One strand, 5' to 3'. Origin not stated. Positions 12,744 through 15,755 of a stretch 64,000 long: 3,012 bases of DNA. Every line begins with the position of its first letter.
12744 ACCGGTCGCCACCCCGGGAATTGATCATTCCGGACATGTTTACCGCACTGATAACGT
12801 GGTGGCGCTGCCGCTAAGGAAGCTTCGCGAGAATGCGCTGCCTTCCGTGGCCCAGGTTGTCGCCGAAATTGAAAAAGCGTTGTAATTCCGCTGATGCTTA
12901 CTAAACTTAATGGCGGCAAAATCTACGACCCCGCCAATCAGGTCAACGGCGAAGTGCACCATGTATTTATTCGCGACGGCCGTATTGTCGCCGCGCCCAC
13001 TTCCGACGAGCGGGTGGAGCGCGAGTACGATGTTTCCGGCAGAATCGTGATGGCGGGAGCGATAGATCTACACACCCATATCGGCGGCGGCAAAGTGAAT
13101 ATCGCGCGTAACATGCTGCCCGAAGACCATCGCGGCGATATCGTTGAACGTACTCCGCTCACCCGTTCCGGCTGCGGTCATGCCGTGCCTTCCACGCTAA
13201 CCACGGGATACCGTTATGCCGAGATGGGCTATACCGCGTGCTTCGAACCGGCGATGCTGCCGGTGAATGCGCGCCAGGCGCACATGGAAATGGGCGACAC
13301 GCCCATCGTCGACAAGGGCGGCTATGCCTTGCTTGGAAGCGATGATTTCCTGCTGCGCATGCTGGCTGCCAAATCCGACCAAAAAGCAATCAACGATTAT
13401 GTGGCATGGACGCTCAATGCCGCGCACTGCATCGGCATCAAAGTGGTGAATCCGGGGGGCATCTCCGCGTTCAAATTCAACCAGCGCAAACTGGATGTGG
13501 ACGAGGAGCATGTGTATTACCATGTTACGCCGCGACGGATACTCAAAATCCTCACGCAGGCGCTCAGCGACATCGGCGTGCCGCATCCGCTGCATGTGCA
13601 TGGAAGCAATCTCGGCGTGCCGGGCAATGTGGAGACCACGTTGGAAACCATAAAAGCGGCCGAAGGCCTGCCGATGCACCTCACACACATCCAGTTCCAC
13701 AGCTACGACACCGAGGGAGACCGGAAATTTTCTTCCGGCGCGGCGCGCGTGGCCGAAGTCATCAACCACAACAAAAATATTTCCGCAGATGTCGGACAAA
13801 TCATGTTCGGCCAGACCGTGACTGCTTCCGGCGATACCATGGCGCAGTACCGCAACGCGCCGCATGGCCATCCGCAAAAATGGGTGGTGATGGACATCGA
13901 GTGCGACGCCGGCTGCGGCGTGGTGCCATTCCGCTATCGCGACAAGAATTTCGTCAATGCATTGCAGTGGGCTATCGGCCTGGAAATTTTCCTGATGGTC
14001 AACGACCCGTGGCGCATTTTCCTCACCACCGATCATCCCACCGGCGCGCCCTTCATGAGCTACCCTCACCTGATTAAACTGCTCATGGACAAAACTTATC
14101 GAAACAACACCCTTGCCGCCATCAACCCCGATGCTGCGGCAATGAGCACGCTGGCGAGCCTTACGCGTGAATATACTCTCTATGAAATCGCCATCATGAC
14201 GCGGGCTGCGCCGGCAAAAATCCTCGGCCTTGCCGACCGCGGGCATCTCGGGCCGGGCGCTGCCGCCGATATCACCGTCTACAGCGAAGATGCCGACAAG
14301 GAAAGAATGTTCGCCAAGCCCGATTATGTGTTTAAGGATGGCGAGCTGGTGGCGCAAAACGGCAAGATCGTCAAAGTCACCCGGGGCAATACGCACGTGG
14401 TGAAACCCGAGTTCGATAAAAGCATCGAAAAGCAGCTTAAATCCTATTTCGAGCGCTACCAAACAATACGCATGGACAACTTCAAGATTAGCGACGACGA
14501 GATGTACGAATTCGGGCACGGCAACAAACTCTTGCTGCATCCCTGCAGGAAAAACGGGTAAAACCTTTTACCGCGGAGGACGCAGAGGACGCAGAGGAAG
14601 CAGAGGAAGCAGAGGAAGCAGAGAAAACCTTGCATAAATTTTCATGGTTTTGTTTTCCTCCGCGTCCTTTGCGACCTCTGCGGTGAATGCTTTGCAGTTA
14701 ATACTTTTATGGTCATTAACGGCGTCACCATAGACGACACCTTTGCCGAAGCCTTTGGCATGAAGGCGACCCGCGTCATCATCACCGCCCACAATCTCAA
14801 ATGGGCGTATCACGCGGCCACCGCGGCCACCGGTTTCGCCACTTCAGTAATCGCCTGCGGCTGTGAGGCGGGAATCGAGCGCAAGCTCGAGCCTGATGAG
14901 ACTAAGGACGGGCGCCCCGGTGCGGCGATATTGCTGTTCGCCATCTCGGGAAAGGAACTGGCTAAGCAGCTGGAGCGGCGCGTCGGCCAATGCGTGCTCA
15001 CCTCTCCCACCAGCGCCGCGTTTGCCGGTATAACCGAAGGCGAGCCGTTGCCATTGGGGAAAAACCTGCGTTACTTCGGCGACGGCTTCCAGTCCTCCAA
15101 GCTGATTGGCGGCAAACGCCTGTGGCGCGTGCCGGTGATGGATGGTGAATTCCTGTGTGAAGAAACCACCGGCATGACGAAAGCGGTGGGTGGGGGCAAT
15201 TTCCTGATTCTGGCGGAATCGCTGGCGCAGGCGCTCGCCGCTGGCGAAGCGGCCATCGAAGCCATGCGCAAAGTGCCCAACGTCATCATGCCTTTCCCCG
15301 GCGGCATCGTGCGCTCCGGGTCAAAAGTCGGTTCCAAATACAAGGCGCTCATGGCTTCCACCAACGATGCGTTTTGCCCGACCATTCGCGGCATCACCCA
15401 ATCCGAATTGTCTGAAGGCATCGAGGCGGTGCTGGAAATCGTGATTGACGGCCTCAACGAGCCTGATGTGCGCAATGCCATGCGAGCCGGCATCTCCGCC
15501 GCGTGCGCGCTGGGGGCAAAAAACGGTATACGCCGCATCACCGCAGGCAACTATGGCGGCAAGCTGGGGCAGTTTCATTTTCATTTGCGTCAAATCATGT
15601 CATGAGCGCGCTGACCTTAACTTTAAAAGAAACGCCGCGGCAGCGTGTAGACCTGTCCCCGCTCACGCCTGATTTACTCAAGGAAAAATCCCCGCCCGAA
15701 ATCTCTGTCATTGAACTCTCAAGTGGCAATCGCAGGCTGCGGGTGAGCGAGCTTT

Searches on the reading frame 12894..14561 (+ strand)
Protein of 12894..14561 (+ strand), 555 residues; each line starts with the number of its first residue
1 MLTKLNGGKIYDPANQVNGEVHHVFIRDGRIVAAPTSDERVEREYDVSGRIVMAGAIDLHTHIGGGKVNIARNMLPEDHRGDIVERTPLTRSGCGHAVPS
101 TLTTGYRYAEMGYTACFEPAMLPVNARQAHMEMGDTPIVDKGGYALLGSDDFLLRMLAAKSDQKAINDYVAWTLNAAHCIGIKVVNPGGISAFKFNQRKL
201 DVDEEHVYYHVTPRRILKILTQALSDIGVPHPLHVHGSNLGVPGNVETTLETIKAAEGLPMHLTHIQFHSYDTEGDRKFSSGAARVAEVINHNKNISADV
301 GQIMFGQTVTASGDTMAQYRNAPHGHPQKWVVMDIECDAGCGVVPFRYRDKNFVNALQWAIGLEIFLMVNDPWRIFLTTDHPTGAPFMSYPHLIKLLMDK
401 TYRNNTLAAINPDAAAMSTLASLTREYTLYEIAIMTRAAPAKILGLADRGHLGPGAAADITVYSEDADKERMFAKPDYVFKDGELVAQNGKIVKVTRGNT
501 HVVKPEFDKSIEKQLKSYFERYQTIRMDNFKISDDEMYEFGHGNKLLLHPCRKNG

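Call 77: search_protein_families(library=pfam, proteins=[window:12894-14561:+], max_evalue=0.00001)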
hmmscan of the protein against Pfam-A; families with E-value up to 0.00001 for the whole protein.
window:12894-14561:+ (555 aa): 1 family
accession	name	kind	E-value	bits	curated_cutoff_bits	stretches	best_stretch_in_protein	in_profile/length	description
PF07969.17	Amidohydro_3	-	3.9e-50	172.1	29.7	1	44-486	2-471/472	Amidohydrolase family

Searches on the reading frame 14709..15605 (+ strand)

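Call 77: search_protein_families(library=pfam, proteins=[window:14709-15605:+], max_evalue=0.00001)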
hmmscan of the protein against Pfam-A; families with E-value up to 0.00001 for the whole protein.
window:14709-15605:+ (298 aa): 2 families
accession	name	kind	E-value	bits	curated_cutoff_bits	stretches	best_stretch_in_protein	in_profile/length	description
PF02741.20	FTR_C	-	6.9e-65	218.1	25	1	146-296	1-149/149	FTR, proximal lobe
PF01913.23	FTR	-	2.4e-61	206.2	27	1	1-143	1-142/142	Formylmethanofuran-tetrahydromethanopterin formyltransferase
